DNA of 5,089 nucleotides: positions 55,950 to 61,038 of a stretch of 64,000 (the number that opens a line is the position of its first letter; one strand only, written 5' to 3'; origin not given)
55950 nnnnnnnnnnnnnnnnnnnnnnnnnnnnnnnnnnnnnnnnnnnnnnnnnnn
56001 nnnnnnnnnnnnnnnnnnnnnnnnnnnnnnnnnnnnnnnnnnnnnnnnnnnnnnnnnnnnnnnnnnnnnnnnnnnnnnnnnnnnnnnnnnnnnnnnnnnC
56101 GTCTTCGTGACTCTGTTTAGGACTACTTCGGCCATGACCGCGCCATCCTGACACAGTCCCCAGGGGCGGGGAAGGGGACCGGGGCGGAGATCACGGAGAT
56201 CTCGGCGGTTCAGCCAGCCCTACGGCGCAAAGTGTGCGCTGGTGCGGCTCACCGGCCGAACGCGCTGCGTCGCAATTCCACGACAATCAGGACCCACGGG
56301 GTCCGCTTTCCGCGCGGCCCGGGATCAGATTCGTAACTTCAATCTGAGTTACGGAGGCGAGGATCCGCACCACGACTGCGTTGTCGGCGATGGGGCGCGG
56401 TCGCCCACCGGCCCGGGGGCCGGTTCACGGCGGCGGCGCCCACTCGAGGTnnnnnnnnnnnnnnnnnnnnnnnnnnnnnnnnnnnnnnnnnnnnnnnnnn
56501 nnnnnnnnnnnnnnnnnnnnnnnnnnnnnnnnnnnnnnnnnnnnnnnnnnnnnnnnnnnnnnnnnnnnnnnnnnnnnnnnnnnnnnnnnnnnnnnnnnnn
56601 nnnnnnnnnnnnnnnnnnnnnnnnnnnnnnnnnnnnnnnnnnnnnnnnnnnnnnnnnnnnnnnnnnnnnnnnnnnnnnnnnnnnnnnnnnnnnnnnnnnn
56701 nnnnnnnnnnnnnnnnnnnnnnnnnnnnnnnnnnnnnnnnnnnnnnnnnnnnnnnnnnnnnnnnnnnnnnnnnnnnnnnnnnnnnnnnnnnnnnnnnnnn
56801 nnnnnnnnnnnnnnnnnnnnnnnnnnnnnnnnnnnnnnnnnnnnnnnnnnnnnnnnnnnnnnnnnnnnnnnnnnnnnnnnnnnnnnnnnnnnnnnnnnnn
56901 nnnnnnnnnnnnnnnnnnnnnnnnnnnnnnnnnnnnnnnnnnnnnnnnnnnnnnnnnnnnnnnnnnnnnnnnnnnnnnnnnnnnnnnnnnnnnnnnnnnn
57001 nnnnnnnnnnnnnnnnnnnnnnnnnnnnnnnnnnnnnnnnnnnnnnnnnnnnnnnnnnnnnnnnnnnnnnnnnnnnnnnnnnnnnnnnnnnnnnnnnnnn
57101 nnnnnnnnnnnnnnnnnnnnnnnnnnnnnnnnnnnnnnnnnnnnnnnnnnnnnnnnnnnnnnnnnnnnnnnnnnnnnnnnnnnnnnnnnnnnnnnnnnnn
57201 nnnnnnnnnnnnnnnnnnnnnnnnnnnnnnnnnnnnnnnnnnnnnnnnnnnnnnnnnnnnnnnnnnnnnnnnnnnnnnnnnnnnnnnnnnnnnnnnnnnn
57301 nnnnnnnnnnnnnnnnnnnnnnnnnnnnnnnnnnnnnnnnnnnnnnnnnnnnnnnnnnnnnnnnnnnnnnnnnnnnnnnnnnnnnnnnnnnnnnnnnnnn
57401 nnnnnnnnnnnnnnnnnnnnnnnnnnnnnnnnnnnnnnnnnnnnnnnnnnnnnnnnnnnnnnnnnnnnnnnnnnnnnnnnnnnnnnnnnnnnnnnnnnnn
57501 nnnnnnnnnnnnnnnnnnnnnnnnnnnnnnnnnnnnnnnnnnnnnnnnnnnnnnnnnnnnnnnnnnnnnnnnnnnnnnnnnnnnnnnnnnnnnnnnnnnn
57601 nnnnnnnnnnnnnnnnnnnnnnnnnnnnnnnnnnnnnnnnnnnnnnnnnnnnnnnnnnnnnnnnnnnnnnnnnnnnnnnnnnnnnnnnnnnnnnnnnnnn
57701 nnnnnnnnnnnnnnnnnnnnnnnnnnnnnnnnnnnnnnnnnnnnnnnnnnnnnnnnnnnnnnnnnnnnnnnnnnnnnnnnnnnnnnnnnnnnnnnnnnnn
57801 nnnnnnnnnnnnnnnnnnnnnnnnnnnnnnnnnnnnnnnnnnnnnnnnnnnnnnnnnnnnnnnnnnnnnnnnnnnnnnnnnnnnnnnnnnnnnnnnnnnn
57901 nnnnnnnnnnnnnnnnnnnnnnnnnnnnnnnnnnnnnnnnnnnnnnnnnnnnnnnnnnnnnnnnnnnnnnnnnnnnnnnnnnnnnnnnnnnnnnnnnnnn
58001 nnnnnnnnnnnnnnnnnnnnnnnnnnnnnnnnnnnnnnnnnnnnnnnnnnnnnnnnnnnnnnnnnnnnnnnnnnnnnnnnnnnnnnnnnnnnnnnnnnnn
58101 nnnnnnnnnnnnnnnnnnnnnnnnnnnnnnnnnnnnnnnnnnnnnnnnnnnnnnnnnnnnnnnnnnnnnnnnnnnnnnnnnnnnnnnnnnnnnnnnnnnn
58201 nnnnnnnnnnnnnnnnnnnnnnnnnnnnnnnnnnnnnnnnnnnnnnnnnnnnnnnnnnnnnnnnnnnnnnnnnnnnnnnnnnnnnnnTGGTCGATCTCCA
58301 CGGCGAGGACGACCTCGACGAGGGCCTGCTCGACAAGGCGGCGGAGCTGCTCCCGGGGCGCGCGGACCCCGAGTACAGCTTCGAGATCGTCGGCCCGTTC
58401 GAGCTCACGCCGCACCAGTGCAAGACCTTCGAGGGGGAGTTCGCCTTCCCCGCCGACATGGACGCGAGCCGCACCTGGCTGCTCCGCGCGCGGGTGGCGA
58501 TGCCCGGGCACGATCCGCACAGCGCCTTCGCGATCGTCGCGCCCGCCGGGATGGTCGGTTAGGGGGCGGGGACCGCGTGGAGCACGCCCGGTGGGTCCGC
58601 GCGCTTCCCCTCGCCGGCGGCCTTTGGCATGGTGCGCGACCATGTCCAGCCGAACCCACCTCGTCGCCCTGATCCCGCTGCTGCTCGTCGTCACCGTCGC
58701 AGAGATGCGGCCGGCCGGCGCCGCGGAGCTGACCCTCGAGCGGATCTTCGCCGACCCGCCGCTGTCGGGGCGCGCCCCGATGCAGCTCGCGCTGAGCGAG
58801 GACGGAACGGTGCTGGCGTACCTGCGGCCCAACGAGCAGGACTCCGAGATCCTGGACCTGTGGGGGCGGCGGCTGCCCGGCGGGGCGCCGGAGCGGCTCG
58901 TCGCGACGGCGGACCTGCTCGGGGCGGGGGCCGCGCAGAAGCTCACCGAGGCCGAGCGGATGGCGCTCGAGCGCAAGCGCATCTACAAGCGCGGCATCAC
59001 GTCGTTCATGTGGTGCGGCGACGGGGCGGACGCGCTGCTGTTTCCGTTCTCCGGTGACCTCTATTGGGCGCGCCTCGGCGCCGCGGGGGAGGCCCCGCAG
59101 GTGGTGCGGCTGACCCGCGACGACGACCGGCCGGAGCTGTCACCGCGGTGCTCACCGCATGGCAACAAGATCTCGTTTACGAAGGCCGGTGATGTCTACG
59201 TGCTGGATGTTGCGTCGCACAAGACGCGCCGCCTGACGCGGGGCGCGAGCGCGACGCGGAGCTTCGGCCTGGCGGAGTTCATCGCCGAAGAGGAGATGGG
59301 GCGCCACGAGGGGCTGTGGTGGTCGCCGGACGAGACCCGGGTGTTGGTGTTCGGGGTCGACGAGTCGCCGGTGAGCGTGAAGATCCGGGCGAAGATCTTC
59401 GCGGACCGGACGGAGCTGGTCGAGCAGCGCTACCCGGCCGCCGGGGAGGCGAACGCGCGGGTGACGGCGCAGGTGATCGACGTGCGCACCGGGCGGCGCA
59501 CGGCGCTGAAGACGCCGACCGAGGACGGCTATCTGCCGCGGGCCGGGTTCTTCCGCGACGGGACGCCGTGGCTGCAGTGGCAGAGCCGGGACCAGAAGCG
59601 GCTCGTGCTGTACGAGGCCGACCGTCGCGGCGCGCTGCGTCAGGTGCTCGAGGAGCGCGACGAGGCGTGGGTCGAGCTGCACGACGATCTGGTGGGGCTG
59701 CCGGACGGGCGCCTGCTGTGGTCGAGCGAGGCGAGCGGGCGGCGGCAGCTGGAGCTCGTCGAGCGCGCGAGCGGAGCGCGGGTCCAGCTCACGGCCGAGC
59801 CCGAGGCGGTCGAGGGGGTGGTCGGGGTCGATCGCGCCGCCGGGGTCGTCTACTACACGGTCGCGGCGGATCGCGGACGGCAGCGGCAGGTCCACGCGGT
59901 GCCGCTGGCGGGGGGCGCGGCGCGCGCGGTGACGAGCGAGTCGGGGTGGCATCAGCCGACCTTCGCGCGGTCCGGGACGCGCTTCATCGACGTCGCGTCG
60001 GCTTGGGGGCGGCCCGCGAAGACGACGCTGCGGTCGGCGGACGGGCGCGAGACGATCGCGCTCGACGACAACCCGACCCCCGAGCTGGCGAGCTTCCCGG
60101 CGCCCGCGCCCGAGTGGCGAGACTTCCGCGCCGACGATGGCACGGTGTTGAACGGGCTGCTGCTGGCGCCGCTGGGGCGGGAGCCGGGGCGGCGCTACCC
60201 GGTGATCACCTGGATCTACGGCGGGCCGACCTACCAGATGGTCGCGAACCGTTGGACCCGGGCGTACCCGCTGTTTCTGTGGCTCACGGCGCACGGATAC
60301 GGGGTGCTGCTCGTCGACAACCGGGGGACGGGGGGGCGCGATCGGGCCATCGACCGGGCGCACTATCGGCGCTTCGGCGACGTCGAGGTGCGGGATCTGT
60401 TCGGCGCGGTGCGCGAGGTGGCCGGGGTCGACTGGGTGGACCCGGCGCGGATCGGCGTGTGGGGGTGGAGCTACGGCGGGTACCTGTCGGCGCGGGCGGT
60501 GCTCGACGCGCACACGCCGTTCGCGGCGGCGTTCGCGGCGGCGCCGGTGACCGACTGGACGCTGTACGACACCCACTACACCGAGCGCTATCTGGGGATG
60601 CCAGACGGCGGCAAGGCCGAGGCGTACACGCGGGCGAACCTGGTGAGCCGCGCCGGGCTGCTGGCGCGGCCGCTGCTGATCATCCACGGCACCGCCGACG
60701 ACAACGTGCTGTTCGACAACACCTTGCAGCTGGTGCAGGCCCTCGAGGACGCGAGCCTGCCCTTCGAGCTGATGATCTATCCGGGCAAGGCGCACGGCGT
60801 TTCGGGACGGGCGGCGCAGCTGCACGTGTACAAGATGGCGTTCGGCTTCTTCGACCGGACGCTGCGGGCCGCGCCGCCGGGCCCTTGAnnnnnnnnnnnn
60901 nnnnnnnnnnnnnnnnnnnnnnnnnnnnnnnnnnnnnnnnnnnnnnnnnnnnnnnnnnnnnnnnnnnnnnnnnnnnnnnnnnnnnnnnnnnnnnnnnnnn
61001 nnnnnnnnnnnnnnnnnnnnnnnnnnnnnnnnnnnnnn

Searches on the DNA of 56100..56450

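Call 71: search_rna_families(source=window, start=56100, end=56450, threshold=evalue, max_evalue=1)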
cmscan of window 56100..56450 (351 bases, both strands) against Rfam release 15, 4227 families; matches with E-value up to 1: 0.
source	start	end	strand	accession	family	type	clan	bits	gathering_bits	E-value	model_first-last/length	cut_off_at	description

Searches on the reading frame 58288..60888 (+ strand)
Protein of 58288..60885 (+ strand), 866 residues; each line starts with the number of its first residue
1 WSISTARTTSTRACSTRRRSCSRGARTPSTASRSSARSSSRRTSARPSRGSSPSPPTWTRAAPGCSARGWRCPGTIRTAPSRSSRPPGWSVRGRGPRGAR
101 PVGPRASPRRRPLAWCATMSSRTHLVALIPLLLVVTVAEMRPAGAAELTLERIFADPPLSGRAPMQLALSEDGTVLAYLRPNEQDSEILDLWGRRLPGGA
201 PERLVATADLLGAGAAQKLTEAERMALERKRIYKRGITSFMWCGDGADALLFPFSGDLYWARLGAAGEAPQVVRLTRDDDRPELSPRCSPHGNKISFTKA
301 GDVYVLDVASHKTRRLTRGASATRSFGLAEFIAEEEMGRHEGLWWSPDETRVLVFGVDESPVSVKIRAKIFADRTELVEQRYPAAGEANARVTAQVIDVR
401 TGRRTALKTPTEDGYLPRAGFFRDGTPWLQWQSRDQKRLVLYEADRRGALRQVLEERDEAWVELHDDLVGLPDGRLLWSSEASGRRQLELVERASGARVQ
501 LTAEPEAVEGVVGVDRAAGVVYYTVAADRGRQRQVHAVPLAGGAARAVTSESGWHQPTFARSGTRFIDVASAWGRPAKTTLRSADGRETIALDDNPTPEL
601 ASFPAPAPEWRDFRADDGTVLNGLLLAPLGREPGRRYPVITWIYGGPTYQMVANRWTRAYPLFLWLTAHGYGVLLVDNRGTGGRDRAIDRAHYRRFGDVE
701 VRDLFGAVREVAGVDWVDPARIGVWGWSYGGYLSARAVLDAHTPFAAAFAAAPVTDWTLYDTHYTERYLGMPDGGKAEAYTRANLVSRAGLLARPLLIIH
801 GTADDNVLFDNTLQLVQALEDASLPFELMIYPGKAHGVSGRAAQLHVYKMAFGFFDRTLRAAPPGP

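Call 25: search_protein_families(library=pfam, proteins=[window:58288-60885:+])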
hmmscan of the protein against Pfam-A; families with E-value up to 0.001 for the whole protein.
window:58288-60885:+ (866 aa): 7 families
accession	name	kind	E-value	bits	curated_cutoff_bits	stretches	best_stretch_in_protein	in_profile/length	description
PF00930.27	DPPIV_N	-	5.2e-59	200.2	22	1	270-572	33-349/354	Dipeptidyl peptidase IV (DPP IV) N-terminal region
PF00326.27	Peptidase_S9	-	1.2e-47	162.6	22.6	1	664-860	8-211/213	Prolyl oligopeptidase family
PF02129.25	Peptidase_S15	-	3.7e-12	46.9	23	1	617-780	1-156/262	X-Pro dipeptidyl-peptidase (S15 family)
PF12146.15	Hydrolase_4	-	1.6e-11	44.4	27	1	662-759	23-115/239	Serine aminopeptidase, S33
PF01738.24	DLH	-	4.9e-06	26.7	21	1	668-839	39-189/217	Dienelactone hydrolase family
PF00561.26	Abhydrolase_1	-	7.4e-06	26.2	25.8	1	667-757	24-109/245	alpha/beta hydrolase fold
PF07859.19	Abhydrolase_3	-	0.00011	22.4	25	0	702-838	50-208/210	alpha/beta hydrolase fold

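Call 77: find_encoding_contigs(protein=window:58642-60888:+, flank=10000, max_places=3)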
Protein window:58642-60888:+ (748 aa): 3 contigs read that carry it; 3 places shown.
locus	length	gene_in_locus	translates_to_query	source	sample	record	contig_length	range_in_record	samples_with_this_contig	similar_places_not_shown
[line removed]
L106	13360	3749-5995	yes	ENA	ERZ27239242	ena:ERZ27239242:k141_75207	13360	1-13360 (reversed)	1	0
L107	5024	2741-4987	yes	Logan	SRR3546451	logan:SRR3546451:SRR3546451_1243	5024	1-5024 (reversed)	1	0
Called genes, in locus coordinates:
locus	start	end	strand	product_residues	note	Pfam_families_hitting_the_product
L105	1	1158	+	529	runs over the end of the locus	-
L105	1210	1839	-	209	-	-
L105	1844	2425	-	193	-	-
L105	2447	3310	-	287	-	PF00528:BPD_transp_1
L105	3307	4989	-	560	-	PF00528:BPD_transp_1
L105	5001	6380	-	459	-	PF01547:SBP_bac_1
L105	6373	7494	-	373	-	PF00005:ABC_tran, PF17912:OB_MalK, PF08402:TOBE_2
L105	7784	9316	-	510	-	PF08757:CotH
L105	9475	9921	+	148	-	-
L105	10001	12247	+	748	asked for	PF00930:DPPIV_N, PF26549:Tricorn_N (weak), PF02129:Peptidase_S15, PF00561:Abhydrolase_1 (faint), PF12146:Hydrolase_4, PF00326:Peptidase_S9, PF01738:DLH (weak)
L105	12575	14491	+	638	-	-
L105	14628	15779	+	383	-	-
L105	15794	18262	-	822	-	PF02129:Peptidase_S15, PF08530:PepX_C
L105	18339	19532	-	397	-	PF00266:Aminotran_5, PF00155:Aminotran_1_2 (weak)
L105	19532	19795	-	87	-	-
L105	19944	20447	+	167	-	-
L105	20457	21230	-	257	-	-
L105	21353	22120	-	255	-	PF00106:adh_short, PF08659:KR, PF13561:adh_short_C2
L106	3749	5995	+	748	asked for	PF00930:DPPIV_N, PF26549:Tricorn_N (weak), PF02129:Peptidase_S15, PF00561:Abhydrolase_1 (faint), PF12146:Hydrolase_4, PF00326:Peptidase_S9, PF01738:DLH (weak)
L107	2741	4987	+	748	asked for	PF00930:DPPIV_N, PF26549:Tricorn_N (weak), PF02129:Peptidase_S15, PF00561:Abhydrolase_1 (faint), PF12146:Hydrolase_4, PF00326:Peptidase_S9, PF01738:DLH (weak)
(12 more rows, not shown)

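Call 85: search_protein_families(library=pfam, proteins=[L105:19944-20444:+, L105:20460-21230:-], max_evalue=0.1)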
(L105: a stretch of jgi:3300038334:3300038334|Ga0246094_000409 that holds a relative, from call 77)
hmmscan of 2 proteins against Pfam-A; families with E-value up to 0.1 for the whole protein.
L105:19944-20444:+ (167 aa): 1 family
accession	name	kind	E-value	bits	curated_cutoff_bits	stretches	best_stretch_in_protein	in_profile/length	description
PF19803.4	DUF6286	-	0.028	15.3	35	0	48-135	2-95/108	Family of unknown function (DUF6286)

L105:20460-21230:- (257 aa): 0 families
